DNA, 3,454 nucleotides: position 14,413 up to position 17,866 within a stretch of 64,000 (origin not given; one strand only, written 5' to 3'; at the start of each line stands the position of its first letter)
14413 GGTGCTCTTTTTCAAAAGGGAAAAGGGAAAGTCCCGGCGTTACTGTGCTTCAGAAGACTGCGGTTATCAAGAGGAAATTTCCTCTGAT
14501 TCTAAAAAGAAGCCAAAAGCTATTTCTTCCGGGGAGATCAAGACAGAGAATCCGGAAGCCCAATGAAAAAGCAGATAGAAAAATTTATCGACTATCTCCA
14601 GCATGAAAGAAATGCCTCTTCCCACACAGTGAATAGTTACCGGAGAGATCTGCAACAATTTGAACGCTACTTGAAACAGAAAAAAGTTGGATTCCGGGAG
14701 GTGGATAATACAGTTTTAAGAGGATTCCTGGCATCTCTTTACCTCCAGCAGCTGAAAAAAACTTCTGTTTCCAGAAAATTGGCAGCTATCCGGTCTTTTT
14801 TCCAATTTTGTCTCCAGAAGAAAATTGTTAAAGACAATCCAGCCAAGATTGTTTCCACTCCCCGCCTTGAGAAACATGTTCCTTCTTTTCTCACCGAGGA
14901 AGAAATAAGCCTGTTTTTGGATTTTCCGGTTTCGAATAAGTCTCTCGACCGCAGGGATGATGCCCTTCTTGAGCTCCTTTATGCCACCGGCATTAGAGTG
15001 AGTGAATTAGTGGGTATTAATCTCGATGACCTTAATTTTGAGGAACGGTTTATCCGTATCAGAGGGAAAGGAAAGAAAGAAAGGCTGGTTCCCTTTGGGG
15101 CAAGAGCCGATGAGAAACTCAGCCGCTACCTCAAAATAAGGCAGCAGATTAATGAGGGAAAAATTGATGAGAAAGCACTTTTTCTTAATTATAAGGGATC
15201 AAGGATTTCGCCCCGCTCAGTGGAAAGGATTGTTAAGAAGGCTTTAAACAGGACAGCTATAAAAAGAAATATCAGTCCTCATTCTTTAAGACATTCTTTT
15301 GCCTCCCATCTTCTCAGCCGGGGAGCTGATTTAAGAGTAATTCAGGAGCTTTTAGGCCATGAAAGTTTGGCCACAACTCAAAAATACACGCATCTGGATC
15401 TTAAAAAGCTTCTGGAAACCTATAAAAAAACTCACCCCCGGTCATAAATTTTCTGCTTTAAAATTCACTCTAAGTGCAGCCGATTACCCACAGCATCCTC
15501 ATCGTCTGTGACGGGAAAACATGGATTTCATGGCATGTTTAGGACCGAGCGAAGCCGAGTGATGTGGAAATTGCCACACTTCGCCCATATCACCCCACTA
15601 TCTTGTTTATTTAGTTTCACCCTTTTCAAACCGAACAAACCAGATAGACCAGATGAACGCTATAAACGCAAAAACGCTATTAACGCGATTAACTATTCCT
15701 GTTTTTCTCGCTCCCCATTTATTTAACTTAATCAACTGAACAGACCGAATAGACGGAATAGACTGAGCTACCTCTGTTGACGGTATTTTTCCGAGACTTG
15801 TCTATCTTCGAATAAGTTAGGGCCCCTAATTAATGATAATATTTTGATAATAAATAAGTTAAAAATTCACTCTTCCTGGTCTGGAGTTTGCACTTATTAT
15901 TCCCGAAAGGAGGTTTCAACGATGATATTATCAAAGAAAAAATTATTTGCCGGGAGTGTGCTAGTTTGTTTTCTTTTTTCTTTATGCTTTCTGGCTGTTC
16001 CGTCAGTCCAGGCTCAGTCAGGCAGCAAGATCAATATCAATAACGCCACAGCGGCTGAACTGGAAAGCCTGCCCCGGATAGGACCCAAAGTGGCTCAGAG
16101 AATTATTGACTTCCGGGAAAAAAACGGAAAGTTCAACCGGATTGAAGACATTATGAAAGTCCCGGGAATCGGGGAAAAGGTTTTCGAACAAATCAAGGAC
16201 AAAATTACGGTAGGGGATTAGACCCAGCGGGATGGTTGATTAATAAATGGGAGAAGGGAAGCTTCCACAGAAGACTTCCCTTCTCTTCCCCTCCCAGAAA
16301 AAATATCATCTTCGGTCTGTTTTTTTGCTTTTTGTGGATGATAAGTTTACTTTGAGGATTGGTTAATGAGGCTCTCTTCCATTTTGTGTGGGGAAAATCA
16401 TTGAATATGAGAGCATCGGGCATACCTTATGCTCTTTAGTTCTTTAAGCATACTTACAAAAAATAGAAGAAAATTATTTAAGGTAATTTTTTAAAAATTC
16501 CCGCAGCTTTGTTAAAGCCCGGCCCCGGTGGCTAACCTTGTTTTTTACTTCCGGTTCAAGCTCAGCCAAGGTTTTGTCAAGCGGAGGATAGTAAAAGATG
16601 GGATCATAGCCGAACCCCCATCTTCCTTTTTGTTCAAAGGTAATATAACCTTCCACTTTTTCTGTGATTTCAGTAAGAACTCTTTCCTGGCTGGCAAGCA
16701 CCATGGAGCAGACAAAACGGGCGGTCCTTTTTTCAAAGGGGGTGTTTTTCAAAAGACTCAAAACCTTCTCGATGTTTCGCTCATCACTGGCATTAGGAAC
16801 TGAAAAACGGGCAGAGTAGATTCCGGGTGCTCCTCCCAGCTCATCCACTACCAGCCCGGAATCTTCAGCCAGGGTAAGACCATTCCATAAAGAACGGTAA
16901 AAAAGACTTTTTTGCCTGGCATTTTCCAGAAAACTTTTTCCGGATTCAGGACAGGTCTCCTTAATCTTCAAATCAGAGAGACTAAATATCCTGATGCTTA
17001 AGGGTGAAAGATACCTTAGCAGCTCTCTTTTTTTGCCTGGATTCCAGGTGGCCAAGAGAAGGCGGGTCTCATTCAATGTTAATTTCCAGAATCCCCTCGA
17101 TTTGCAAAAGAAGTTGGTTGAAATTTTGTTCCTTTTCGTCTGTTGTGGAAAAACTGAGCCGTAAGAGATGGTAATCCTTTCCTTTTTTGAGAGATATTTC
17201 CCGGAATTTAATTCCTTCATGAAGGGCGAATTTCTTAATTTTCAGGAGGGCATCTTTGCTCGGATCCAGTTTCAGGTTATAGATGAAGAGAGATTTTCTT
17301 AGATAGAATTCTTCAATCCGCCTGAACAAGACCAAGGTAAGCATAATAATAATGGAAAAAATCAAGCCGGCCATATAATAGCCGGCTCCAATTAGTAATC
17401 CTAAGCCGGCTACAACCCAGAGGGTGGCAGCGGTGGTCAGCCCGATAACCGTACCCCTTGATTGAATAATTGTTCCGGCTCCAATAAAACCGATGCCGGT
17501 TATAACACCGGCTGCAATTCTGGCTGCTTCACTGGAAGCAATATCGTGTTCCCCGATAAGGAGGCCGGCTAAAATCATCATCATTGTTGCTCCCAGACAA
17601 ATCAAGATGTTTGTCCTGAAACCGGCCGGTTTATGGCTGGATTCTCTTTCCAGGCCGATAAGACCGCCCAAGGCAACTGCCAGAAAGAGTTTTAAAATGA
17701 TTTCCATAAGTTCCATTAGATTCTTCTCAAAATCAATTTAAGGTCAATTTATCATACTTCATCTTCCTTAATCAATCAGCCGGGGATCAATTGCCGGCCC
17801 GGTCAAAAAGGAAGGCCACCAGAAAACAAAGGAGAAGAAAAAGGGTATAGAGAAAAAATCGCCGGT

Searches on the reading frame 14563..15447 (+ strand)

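Call 19: search_protein_families(library=pfam, proteins=[window:14563-15447:+], max_evalue=0.0001)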
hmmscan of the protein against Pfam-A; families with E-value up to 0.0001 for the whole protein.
window:14563-15447:+ (294 aa): 4 families
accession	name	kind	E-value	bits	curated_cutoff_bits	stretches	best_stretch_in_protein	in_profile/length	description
PF00589.27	Phage_integrase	-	2.8e-48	164.4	27.1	1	109-279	2-169/172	Phage integrase family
PF02899.23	Phage_int_SAM_1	-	2.2e-22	79.6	22.3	1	5-86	1-82/83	Phage integrase, N-terminal SAM-like domain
PF13102.12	Phage_int_SAM_5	-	4.7e-09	36.9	22.3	1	8-94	9-93/98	Phage integrase SAM-like domain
PF13495.12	Phage_int_SAM_4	-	4.3e-05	24.3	27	1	5-88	2-83/85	Phage integrase, N-terminal SAM-like domain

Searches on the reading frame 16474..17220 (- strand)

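Call 19: search_protein_families(library=pfam, proteins=[window:16474-17220:-], max_evalue=0.0001)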
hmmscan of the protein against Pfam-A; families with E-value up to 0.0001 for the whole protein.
window:16474-17220:- (248 aa): 1 family
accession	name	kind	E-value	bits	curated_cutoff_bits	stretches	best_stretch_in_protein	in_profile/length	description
PF01725.21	Ham1p_like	-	2.2e-55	187.9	22.5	1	54-242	1-186/186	Ham1 family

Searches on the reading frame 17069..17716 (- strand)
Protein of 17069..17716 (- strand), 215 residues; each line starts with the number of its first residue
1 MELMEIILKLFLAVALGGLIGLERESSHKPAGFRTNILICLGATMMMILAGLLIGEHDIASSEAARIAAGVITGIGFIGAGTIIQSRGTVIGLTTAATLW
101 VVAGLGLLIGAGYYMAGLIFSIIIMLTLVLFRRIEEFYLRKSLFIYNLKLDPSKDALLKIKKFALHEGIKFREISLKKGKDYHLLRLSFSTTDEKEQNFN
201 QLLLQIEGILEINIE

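Call 19: search_protein_families(library=pfam, proteins=[window:17069-17716:-], max_evalue=0.0001)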
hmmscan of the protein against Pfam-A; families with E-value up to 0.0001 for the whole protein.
window:17069-17716:- (215 aa): 1 family
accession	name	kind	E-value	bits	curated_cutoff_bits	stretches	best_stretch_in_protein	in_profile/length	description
PF02308.21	MgtC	-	5.6e-38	130.5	31.4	1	10-136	1-120/121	MgtC family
